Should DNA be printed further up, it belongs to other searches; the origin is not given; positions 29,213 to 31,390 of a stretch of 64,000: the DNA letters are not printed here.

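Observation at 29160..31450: Orphan RelA/SpoT-synthetase::helical-repeat fusion on an AT-rich islet: candidate single-gene toxSAS-like defence/stress module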

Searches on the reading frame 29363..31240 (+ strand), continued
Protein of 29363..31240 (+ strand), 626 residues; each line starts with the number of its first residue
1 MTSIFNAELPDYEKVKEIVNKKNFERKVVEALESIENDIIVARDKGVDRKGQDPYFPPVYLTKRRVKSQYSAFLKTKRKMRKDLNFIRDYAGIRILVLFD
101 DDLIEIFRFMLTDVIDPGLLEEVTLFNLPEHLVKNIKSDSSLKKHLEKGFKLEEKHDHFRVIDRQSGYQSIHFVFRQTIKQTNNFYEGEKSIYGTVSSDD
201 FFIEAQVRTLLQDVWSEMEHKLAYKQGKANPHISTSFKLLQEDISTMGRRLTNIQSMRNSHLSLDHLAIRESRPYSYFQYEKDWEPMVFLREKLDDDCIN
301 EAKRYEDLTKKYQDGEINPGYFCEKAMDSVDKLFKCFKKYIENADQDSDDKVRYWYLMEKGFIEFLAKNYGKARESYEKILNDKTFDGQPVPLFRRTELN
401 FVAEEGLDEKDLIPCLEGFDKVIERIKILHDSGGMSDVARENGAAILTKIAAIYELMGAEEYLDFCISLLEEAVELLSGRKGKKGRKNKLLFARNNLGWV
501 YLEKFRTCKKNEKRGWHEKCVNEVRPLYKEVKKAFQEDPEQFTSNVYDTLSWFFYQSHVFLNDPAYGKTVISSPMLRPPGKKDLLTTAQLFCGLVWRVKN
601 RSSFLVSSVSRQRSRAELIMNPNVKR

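Call 26: predict_structure(alignment_id=A1)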
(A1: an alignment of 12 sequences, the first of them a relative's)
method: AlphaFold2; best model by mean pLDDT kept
length: 626 residues; sequences in the alignment: 12
mean_pLDDT: 80.9   pTM: 0.81
mean pLDDT of the five models: 80.9, 80.1, 79.9, 77.3, 77.2
residues with pLDDT >= 90: 191; 70-90: 316; 50-70: 84; < 50: 35
segments of 3 or more residues with pLDDT < 50: 222-236, 243-256, 624-626
pLDDT, mean of each block of 10 residues (from residue 1): 84 82 76 91 86 84 83 80 79 85 88 91 88 88 92 84 71 90 77 84 88 64 46 48 44 48 59 74 85 91 92 84 93 92 74 93 90 93 85 89 63 83 92 86 92 77 89 89 69 91 84 87 90 85 91 90 66 68 81 86 77 81 52
secondary structure, 60 per line:
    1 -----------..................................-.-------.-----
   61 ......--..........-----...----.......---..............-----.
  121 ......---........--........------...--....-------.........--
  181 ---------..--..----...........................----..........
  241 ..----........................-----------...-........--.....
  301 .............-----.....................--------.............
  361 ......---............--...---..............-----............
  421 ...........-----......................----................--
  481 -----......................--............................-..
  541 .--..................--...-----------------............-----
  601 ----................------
elements in order: H12-45 E61-66 H69-78 E91-97 H101-114 E120-126 H130-137 H140-147 E159-162 E170-178 E200-209 H210-226 H231-242 H247-270 H286-293 H296-313 H319-339 H348-366 H370-381 H390-403 H409-431 H437-458 H463-478 H486-507 H510-537 H544-561 H584-595 H605-620

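Call 33: fold_search(model_id=the predicted structure, library=pdb)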
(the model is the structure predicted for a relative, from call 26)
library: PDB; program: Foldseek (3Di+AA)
matches with E <= 10: 829; with E <= 0.001: 8
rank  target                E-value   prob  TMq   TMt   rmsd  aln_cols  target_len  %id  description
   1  5ded_A                2.3e-05  1.00  0.22  0.62   8.2       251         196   18  Crystal structure of the small alarmone synthethase 1 from Bacillus subtilis bound to its product pppGpp (released 2015-10-28)
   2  5ded_G                4.9e-05  1.00  0.22  0.64   8.1       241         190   21  Crystal structure of the small alarmone synthethase 1 from Bacillus subtilis bound to its product pppGpp (released 2015-10-28)
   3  5dec_A                5.5e-05  1.00  0.22  0.65   9.9       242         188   18  Crystal structure of the small alarmone synthetase 1 from Bacillus subtilis (released 2015-10-28)
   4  6ewz_A                6.5e-05  1.00  0.20  0.56   8.4       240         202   20  Crystal structure of RelP (SAS2) from Staphylococcus aureus bound to AMPCPP and GTP in the pre-catalytic state (released 2018-01-24)
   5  5ded_D                8.0e-05  1.00  0.22  0.65   7.9       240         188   20  Crystal structure of the small alarmone synthethase 1 from Bacillus subtilis bound to its product pppGpp (released 2015-10-28)
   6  5ded_B                8.4e-05  1.00  0.22  0.64   7.9       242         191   21  Crystal structure of the small alarmone synthethase 1 from Bacillus subtilis bound to its product pppGpp (released 2015-10-28)
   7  6fgx_A                1.3e-04  1.00  0.20  0.56   8.7       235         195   19  Crystal structure of the small alarmone synthethase 2 from Staphylococcus aureus bound to AMPCPP (released 2018-02-07)
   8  5f2v_S                2.5e-04  1.00  0.22  0.65  10.0       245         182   18  Crystal structure of the small alarmone synthethase 1 from Bacillus subtilis bound to AMPCPP (released 2015-12-16)
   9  7ztb_B                3.3e-03  1.00  0.21  0.36   8.2       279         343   17  Structure of the Salmonella tRNA pyrophosphokinase CapRel (released 2022-11-23)
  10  7ztb_A                7.3e-03  1.00  0.22  0.37   8.5       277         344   16  Structure of the Salmonella tRNA pyrophosphokinase CapRel (released 2022-11-23)
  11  3qky                  1.4e-02  1.00  0.14  0.33  13.8       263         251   14  Crystal structure of Rhodothermus marinus BamD (released 2011-04-20)
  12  8cwy_A                2.4e-02  0.89  0.14  0.18  18.6       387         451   11  Accurate computational design of genetically encoded 3D protein crystals (released 2023-11-01)
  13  5tqb_B                3.1e-02  1.00  0.26  0.41  10.7       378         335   13  Crystal structure of assembly chaperone of ribosomal protein L4 (Acl4) in complex with ribosomal protein L4 (RpL4) (released 2017-02-15)
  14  9ya0_BA               4.3e-02  0.97  0.24  0.37  12.2       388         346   10  Cryo-EM structure of pre-conoid ring 2 (PCR P2 ring)from Toxoplasma gondii (released 2025-11-19)
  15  6byj_E                4.7e-02  0.98  0.19  0.39  13.5       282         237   12  Structure of human 14-3-3 gamma bound to O-GlcNAc peptide (released 2018-05-09)
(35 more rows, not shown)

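Call 36: find_related_loci(query=A1, collection=genome_contigs, flank=10000)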
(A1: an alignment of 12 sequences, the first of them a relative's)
Query A1 (626 aa) in genome_contigs; peptide patterns used: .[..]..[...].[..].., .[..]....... (x = any residue, [..] = any of these).
39 stretches matched a pattern; 14 encode a relative of the query (tblastn E <= 1e-3); 14 distinct loci.
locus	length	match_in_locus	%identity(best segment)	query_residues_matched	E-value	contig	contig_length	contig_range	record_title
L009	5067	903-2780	71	1-625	0e+0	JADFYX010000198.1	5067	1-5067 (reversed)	MAG: Magnetococcales bacterium isolate nGRbin4 nGR_bin4_NODE_198_length_5067_cov_2.595391, whole genome shotgun sequence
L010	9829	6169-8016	49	1-622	0e+0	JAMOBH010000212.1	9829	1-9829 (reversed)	MAG: Magnetococcus sp. YQC-5 contig-110_1762, whole genome shotgun sequence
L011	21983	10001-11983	31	9-620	3e-95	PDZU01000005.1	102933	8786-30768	MAG: Magnetococcales bacterium isolate YD0425bin7 scaffold15, whole genome shotgun sequence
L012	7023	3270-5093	35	58-622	7e-93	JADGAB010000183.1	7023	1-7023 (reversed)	MAG: Magnetococcales bacterium isolate nMBPbin6 nMBP_bin6_NODE_183_length_7023_cov_7.778002, whole genome shotgun sequen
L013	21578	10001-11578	29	12-623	8e-58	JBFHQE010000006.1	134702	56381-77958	MAG: Thiohalobacteraceae bacterium isolate Mix_sand08.2021.06.G.65 k141_258233_length_134702_cov_13.2566, whole genome s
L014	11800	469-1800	29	58-559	7e-50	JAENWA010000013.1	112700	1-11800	MAG: Desulfuromonadales bacterium isolate 3_4_m_bin4 c_000000360315, whole genome shotgun sequence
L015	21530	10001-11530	29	40-621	3e-48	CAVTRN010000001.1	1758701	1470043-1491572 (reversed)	MAG: Nitrospirota bacterium isolate MFD09567.bin.1.28 genome assembly, contig: contig_27343, whole genome shotgun sequen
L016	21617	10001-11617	28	28-620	3e-44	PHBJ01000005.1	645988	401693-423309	MAG: Deltaproteobacteria bacterium HGW-Deltaproteobacteria-13 08E140C01_z5_2013_Ig3399_v2_scaffold_178, whole genome sho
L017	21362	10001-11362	29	51-559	3e-41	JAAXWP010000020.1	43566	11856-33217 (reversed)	MAG: Chlorobiaceae bacterium isolate W9_Combined_metabat2_025 W9_Combined_metabat2_025_NODE_493, whole genome shotgun se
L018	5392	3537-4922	27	50-563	2e-40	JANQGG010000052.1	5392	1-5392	MAG: Chloroherpetonaceae bacterium isolate PL23b_bin.36 k99_1155768, whole genome shotgun sequence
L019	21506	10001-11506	28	32-566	1e-46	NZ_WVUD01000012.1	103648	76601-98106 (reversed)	Solidesulfovibrio aerotolerans strain DSM 16695 NODE_12_length_103648_cov_32.207262, whole genome shotgun sequence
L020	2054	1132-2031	32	46-380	2e-39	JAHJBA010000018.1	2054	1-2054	MAG: Patescibacteria group bacterium isolate Modern_marine.mb.233 Modern_marine.mb.233_k141_523509, whole genome shotgun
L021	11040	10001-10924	29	46-377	2e-30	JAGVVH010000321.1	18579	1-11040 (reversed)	MAG: Bacteroidetes bacterium isolate WAS_Bin_9 WAS_Bin_9_scaffold_1203, whole genome shotgun sequence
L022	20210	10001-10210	38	154-231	1e-7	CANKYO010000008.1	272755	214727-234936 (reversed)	uncultured Rhodobacteraceae bacterium isolate 2-733-G.fasta genome assembly, contig: NODE_8, whole genome shotgun sequen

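Call 38: find_homologous_proteins(query=A3, max_evalue=0.001)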
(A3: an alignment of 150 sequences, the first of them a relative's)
Query A3 (150 sequences) (626 aa, profile of the alignment): 30 proteins with E <= 0.001 among 8000 candidates.
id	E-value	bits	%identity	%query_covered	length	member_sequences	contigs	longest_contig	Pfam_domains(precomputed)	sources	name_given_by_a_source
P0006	7.9e-200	684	31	94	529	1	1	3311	PF04607.24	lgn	-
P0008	4.8e-185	635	30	89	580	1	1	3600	PF04607.24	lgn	-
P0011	7.1e-159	548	29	76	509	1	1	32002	PF14559.13,PF04607.24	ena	-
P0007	3.9e-154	533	27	84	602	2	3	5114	PF04607.24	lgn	-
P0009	1.1e-137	478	28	85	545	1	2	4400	PF04607.24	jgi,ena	-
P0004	3.8e-136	473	39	99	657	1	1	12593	PF04607.24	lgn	-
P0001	4.0e-130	453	100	100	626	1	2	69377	PF04607.24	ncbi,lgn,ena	-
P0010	1.8e-128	448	30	80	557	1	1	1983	PF04607.24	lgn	-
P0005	4.3e-127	443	37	99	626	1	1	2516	PF04607.24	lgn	-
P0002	9.2e-126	439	71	100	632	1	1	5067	PF04607.24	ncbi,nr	ncbi:MAG: hypothetical protein HQL68_08870 [Magnetococcales bacterium]|nr:hypothetical protein [Magn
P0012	4.9e-123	430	28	73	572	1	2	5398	PF04607.24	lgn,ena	-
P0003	3.6e-119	417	49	99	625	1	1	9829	PF04607.24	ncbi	ncbi:MAG: RelA/SpoT domain-containing protein [Magnetococcus sp. YQC-5]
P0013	2.0e-37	147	30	16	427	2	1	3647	PF04607.24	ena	-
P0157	6.2e-23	100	32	12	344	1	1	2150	PF04607.24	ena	-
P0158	2.1e-20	91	25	28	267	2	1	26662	PF04607.24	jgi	-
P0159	2.6e-20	91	26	35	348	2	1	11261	PF04607.24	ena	-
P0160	1.0e-19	89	26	28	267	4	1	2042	PF04607.24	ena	-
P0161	1.1e-19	89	28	31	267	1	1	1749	PF04607.24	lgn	-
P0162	1.5e-19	88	26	28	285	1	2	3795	PF04607.24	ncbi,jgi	jgi:putative GTP pyrophosphokinase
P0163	3.0e-19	87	27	28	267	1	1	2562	PF04607.24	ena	-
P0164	6.9e-19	86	24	35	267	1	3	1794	PF04607.24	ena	-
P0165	9.4e-19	86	23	33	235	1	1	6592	PF04607.24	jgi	jgi:putative GTP pyrophosphokinase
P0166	1.1e-18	85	26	32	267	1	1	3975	PF04607.24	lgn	-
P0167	4.5e-18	83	28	15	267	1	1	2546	PF04607.24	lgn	-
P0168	2.5e-17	81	26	31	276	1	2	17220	PF04607.24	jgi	jgi:putative GTP pyrophosphokinase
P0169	1.8e-16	78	23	27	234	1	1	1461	PF04607.24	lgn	-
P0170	1.3e-15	75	28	28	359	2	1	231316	PF04607.24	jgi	jgi:putative GTP pyrophosphokinase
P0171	7.8e-11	60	48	4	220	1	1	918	PF04607.24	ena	-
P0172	2.1e-9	55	35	8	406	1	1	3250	PF04607.24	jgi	jgi:ppGpp synthetase/RelA/SpoT-type nucleotidyltranferase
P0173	4.1e-5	41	29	9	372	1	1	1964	PF04607.24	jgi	jgi:putative GTP pyrophosphokinase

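Call 61: search_protein_families(library=pfam, proteins=[L017:4538-7285:+, L017:8150-9253:+, L018:331-3168:+, L021:6898-9741:-, L021:4201-5379:-, L019:12281-14749:+, L013:4003-7173:-, L016:8290-9513:-, L016:12631-13965:+, L019:8423-9790:+], max_evalue=0.00001)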
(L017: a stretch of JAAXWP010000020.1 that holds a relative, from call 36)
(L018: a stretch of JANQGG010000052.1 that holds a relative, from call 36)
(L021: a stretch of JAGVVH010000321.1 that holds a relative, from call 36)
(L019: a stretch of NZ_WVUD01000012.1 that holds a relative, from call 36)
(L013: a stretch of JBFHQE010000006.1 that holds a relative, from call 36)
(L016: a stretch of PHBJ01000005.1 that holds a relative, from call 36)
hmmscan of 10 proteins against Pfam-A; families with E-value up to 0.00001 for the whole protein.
L017:4538-7285:+ (916 aa): 17 families
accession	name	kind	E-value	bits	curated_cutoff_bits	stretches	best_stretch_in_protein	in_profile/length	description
PF13424.12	TPR_12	-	1.3e-80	266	30.1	6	609-678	6-75/77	Tetratricopeptide repeat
PF13374.12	TPR_10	-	2.4e-74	243.9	27.5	7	609-645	5-41/42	Tetratricopeptide repeat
PF24885.1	TPR_NPHP3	-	2.7e-64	217.3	100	4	552-677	87-212/239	Nephrocystin-3 TPR domain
PF13676.11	TIR_2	-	3e-31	108.9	28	1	12-129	1-117/122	TIR domain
PF07719.23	TPR_2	-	7.2e-26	88.6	27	0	858-885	1-28/34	Tetratricopeptide repeat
PF00515.34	TPR_1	-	1.7e-24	85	27.8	0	858-885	1-28/34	Tetratricopeptide repeat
PF13176.12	TPR_7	-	1.2e-22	78.5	27.9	0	861-893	2-34/36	Tetratricopeptide repeat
PF13432.12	TPR_16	-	3.1e-16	59.9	32.7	0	612-676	3-59/65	Tetratricopeptide repeat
PF17874.7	TPR_MalT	-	1.1e-11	45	45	1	572-742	48-213/336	MalT-like TPR region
PF25000.1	DUF7779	-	1.5e-10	41.6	27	1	427-507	7-92/95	Domain of unknown function (DUF7779)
PF13431.12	TPR_17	-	1.6e-10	40.8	24.4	0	770-794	9-33/34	Tetratricopeptide repeat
PF14559.12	TPR_19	-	2.6e-09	37.7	25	0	577-632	4-51/68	Tetratricopeptide repeat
PF13181.12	TPR_8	-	1.5e-08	34.6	25.7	0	650-677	3-30/34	Tetratricopeptide repeat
PF07720.18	TPR_3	-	7.2e-08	32.8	20.7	0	775-796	2-23/34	Tetratricopeptide repeat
PF13428.12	TPR_14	-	2.3e-07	31.2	23.5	0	776-801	3-28/44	Tetratricopeptide repeat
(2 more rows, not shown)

L017:8150-9253:+ (368 aa): 2 families
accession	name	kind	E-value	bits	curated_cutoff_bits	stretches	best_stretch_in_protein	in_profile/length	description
PF04313.20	HSDR_N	-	3.8e-15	56.7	25.1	1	60-126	123-197/198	Type I restriction enzyme R protein N terminus (HSDR_N)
PF13588.12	HSDR_N_2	-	7.5e-13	49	25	1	24-124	2-99/110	Type I restriction enzyme R protein N terminus (HSDR_N)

L018:331-3168:+ (946 aa): 8 families
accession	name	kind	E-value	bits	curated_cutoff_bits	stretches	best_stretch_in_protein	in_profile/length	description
PF17760.6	UvrA_inter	-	2.6e-32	111.4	23.3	1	133-234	1-102/109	UvrA interaction domain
PF17755.6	UvrA_DNA-bind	-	1.5e-28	99.7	23.2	1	295-401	2-109/110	UvrA DNA-binding domain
PF00005.33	ABC_tran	-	4.6e-22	79.5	25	0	802-862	80-137/137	ABC transporter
PF02463.25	SMC_N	-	2.7e-13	50.3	40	0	115-563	76-209/220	RecF/RecN/SMC N terminal domain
PF13191.12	AAA_16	-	1.5e-07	32.5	32.6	0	636-663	25-52/167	AAA ATPase domain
PF20703.3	nSTAND1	-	1.9e-06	28.2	27.1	0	636-661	34-59/379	Novel STAND NTPase 1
PF13555.12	AAA_29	-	5.5e-06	26.5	27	0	636-652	23-39/61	P-loop containing region of AAA domain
PF13304.12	AAA_21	-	8.3e-06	26.5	27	0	838-888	244-295/304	AAA domain, putative AbiEii toxin, Type IV TA system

L021:6898-9741:- (948 aa): 5 families
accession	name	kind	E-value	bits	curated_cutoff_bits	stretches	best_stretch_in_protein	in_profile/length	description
PF04851.21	ResIII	-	5.3e-41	140.7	22.5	1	165-318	3-163/164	Type III restriction enzyme, res subunit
PF08463.15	EcoEI_R_C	-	2.1e-26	93.4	24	1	789-943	2-160/163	EcoEI R protein C-terminal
PF18766.7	SWI2_SNF2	-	3.9e-16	59.8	26.7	1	169-367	1-201/221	SWI2/SNF2 ATPase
PF00270.35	DEAD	-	2.2e-10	40.9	26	1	168-321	2-164/167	DEAD/DEAH box helicase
PF04313.20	HSDR_N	-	1e-09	39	25.1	1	61-129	126-196/198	Type I restriction enzyme R protein N terminus (HSDR_N)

L021:4201-5379:- (393 aa): 1 family
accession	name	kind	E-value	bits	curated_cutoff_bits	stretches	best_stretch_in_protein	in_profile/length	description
PF01420.25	Methylase_S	-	9e-25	88.2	22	2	25-179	24-166/168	Type I restriction modification DNA specificity domain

L019:12281-14749:+ (823 aa): 1 family
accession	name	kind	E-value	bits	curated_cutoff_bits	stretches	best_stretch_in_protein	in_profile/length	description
PF00343.26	Phosphorylase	-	0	1041.2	27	1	103-815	3-713/713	Carbohydrate phosphorylase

L013:4003-7173:- (1057 aa): 4 families
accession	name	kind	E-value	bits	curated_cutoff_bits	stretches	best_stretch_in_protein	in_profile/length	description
PF12447.13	DUF3683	-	5.2e-52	175.2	27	1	18-130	1-113/114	Protein of unknown function (DUF3683)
PF02913.24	FAD-oxidase_C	-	2.2e-31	109.9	21.2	2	688-788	144-248/248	FAD linked oxidases, C-terminal domain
PF01565.28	FAD_binding_4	-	3.5e-28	98.5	26.4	1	180-325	3-138/139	FAD binding domain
PF13183.11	Fer4_8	-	3.3e-08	34.4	27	1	824-903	2-68/68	4Fe-4S dicluster domain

L016:8290-9513:- (408 aa): 2 families
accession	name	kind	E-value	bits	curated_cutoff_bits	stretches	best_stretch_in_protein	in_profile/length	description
PF13378.12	MR_MLE_C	-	4.5e-41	141.4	29.4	1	141-367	4-217/219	Enolase C-terminal domain-like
PF02746.21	MR_MLE_N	-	1.8e-08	35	22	1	31-118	25-117/117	Mandelate racemase / muconate lactonizing enzyme, N-terminal domain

L016:12631-13965:+ (445 aa): 1 family
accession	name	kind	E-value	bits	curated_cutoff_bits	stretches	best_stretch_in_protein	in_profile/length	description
PF02913.24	FAD-oxidase_C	-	6.3e-19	69.1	21.2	1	315-434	120-243/248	FAD linked oxidases, C-terminal domain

L019:8423-9790:+ (456 aa): 0 families

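Call 62: find_related_loci(query=A1, collection=viral_contigs, flank=8000)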
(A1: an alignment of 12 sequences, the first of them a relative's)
Query A1 (626 aa) in viral_contigs; peptide patterns used: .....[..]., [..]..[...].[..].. (x = any residue, [..] = any of these).
43 stretches matched a pattern, but none encodes a relative of the query by tblastn (E <= 1e-3).
